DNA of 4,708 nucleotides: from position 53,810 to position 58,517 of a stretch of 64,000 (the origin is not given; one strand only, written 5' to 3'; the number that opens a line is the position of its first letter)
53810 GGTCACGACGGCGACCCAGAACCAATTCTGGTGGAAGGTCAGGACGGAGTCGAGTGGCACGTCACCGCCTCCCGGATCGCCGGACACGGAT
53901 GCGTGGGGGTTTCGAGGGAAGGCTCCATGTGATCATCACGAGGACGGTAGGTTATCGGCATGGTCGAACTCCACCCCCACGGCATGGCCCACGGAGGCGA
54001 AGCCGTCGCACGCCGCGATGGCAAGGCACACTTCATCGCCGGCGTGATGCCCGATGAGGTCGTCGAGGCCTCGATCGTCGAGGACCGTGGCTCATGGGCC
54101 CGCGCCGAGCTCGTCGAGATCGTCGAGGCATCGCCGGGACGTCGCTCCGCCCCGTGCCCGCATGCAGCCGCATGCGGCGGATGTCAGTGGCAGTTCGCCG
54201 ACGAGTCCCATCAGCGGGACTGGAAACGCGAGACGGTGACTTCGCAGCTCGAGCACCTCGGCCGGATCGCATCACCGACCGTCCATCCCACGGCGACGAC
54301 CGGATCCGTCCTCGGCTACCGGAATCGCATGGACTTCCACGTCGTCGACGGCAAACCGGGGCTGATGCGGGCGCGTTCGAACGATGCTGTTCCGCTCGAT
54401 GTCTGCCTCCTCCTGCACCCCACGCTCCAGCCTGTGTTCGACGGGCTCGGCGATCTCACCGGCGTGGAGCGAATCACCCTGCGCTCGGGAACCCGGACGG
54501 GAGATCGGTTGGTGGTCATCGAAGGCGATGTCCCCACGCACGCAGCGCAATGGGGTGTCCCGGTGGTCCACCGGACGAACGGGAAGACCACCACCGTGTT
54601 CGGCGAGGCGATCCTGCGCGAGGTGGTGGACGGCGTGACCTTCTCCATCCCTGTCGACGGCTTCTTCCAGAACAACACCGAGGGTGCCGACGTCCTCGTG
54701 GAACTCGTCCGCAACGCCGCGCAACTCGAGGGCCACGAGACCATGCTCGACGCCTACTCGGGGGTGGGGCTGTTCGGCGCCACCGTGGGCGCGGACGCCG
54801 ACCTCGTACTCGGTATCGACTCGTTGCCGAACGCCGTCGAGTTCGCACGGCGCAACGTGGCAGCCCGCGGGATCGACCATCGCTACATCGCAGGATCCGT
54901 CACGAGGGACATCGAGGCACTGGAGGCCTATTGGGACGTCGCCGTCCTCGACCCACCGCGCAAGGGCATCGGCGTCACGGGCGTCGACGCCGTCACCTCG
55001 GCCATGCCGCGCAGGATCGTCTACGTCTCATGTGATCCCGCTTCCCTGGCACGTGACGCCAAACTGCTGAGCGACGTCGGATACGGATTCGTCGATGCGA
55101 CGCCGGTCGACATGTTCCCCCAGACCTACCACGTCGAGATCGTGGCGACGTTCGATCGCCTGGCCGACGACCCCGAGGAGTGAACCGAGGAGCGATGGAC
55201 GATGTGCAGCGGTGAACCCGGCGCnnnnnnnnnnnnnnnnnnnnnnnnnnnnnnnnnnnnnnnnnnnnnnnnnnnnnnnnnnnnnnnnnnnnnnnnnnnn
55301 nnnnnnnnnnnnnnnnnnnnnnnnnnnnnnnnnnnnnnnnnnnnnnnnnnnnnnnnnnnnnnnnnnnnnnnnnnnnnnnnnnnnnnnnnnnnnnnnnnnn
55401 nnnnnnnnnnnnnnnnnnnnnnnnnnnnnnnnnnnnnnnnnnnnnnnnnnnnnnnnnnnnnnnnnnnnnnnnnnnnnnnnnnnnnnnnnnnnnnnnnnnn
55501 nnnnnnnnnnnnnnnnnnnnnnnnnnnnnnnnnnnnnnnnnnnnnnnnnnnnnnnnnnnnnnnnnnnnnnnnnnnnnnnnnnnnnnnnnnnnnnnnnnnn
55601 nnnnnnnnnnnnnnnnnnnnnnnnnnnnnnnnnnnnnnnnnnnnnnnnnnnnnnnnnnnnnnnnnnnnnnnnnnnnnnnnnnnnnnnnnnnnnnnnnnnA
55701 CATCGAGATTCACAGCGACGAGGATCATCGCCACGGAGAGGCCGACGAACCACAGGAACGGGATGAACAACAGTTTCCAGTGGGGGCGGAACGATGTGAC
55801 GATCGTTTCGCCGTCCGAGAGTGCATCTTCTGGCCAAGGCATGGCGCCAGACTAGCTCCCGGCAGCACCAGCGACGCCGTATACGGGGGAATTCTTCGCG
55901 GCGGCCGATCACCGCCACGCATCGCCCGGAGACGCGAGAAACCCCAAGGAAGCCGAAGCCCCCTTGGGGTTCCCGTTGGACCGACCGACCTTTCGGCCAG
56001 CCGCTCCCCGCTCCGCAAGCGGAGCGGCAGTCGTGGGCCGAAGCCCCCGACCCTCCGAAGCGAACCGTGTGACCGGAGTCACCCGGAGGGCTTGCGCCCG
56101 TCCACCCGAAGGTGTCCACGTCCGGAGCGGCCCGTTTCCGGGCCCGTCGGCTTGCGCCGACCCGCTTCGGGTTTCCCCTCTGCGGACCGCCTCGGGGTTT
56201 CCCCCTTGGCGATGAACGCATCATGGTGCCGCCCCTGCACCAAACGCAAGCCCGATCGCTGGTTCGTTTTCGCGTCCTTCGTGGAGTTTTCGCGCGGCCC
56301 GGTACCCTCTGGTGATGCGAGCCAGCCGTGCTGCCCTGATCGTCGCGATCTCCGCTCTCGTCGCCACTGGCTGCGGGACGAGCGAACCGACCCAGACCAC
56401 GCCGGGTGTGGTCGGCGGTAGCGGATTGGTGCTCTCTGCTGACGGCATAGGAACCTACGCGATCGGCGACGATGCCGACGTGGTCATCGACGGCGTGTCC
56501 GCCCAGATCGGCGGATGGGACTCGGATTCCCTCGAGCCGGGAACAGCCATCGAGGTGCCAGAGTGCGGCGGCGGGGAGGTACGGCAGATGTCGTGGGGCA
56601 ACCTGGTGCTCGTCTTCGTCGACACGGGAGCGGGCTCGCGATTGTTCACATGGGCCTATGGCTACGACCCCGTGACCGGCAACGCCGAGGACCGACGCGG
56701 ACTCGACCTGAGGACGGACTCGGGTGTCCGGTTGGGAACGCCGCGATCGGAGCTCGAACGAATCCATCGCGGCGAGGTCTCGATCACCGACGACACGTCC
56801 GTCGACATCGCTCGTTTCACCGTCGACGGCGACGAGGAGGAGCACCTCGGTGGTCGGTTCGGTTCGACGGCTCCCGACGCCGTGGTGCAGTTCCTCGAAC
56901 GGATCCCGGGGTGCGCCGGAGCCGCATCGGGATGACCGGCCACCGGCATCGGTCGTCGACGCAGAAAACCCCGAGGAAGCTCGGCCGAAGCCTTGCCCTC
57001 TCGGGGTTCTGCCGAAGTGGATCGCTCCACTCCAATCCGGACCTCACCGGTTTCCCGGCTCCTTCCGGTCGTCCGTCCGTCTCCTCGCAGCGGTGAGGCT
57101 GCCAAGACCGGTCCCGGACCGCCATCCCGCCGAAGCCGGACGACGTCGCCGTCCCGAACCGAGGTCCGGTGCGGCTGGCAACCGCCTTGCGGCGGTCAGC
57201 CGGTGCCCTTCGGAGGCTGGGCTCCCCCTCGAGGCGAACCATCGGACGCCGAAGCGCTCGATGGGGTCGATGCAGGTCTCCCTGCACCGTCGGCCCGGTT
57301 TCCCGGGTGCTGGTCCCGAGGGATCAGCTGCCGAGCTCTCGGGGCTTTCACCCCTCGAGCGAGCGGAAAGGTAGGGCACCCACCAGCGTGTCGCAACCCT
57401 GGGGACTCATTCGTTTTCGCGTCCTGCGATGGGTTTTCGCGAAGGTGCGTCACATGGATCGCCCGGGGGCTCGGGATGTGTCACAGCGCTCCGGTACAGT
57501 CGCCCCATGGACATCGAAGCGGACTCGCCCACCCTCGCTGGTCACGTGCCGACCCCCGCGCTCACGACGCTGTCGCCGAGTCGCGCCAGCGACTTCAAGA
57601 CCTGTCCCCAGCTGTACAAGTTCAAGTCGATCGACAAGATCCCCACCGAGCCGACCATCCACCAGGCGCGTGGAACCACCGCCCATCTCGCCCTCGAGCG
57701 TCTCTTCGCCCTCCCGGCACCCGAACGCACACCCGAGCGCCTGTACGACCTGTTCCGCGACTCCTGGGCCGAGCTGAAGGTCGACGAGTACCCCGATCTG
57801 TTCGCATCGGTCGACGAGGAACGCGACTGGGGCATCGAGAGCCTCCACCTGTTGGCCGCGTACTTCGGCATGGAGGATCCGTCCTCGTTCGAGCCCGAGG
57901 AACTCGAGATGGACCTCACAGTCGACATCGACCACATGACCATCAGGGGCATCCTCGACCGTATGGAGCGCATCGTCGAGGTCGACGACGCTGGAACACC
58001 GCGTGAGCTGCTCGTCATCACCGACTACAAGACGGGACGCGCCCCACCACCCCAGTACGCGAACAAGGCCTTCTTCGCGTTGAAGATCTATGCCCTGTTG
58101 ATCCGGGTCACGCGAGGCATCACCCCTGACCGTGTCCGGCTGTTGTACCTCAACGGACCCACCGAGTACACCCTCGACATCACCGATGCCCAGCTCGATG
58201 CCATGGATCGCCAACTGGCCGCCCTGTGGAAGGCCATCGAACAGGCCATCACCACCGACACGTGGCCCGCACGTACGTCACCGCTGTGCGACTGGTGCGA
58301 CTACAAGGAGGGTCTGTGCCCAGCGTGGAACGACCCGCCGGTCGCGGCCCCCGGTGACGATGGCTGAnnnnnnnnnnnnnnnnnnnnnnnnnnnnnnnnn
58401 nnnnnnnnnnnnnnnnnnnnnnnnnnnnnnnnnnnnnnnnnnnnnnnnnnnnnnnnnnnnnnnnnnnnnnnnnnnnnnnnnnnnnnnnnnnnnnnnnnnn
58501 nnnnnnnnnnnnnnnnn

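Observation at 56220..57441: Both RNA units share an identical promoter architecture with phased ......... boxes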

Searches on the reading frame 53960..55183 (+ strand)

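Call 38: search_protein_families(library=pfam, proteins=[window:53960-55183:+], max_evalue=0.01)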
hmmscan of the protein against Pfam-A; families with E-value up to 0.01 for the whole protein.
window:53960-55183:+ (407 aa): 2 families
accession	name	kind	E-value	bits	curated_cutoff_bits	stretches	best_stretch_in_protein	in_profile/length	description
PF05958.17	tRNA_U5-meth_tr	-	3.9e-09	36.4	23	1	200-394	141-350/357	tRNA (Uracil-5-)-methyltransferase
PF02475.24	TRM5-TYW2_MTfase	-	0.00024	21.5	28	1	248-309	26-89/164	TRM5/TYW2 methyltransferase domain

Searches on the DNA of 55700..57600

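Call 4: search_rna_families(source=window, start=55700, end=57600, threshold=evalue, max_evalue=10, show_alignments=3)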
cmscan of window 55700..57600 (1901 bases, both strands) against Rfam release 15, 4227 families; matches with E-value up to 10: 2.
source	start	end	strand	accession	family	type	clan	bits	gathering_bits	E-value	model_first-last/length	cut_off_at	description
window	56068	56126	-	RF02803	PyrR205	Gene; snRNA; snoRNA; HACA-box;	-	17.4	35.6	1.3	1-61/61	no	Pyrobaculum sRNA 205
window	55983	56002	-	RF02975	DUF3800-XI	Gene; sRNA;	-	13.1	37.8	8.7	3-24/48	no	DUF3800-XI RNA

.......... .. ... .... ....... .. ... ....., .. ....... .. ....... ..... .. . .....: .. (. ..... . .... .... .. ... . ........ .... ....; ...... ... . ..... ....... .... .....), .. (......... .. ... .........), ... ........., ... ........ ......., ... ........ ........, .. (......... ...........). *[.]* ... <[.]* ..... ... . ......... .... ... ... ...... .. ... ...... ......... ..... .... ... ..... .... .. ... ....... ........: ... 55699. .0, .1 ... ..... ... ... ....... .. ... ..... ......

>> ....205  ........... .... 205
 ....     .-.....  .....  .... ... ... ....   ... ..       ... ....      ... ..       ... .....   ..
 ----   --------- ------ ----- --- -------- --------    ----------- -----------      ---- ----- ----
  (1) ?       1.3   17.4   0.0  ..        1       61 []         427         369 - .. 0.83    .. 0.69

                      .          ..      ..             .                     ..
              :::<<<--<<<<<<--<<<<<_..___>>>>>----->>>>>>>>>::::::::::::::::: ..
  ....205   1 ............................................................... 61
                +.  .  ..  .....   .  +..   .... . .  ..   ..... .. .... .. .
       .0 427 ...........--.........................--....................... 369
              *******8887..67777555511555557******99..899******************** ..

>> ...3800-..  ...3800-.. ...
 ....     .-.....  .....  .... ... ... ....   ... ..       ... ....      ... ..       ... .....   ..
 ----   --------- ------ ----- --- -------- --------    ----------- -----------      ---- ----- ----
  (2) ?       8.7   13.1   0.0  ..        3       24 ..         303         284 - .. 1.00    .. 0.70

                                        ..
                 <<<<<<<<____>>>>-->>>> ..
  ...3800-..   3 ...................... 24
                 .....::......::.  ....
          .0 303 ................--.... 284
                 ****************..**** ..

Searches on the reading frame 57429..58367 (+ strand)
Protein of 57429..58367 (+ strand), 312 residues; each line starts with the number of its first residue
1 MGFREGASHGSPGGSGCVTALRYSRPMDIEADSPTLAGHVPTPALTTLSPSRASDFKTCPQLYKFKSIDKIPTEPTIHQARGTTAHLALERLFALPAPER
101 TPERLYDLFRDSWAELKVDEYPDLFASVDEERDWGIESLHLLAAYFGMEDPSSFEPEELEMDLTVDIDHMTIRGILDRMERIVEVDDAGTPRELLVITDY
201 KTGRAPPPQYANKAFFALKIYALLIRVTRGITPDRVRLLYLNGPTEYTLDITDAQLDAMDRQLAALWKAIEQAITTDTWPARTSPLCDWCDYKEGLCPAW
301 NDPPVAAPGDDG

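Call 38: search_protein_families(library=pfam, proteins=[window:57429-58367:+], max_evalue=0.01)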
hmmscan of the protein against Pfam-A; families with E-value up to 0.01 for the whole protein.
window:57429-58367:+ (312 aa): 1 family
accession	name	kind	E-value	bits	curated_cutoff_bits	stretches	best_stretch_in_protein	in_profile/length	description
PF12705.13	PDDEXK_1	-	2.6e-28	100.1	22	1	47-294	1-244/247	PD-(D/E)XK nuclease superfamily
